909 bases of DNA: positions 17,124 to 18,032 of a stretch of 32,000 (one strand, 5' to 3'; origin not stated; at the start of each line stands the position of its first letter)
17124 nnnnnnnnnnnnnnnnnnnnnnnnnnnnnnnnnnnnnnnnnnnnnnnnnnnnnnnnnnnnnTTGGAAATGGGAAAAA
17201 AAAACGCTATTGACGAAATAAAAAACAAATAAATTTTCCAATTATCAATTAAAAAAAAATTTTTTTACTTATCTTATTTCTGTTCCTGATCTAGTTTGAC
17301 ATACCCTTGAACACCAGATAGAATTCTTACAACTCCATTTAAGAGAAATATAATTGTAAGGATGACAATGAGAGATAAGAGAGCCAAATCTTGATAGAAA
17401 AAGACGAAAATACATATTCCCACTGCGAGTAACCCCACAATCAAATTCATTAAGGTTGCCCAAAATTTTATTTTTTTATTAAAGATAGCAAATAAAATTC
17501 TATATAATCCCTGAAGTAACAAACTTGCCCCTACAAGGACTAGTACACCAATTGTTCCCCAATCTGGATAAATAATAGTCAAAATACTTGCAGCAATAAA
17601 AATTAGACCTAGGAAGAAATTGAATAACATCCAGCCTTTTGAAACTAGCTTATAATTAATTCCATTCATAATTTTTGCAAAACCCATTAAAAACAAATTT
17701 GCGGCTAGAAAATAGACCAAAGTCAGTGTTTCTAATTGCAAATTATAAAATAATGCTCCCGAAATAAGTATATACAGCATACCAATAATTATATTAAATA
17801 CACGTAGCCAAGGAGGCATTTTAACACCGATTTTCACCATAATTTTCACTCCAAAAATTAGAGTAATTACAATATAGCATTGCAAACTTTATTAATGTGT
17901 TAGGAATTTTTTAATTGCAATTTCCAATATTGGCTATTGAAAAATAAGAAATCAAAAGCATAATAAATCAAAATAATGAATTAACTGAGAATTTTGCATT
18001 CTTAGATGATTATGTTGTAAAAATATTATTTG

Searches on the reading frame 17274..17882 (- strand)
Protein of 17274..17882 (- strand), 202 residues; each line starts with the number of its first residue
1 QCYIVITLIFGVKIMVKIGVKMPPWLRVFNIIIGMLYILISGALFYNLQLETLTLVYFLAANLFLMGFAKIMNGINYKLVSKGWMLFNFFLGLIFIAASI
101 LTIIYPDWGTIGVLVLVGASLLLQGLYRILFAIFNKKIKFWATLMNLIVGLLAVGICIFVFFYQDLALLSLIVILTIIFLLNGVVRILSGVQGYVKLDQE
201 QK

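Call 71: search_protein_families(library=pfam, proteins=[window:17274-17882:-], max_evalue=0.0001)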
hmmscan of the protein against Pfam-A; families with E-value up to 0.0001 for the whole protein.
window:17274-17882:- (202 aa): 1 family
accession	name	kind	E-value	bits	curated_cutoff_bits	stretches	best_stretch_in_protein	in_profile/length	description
PF03729.18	DUF308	-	1.1e-10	42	25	2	91-162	2-73/73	Short repeat of unknown function (DUF308)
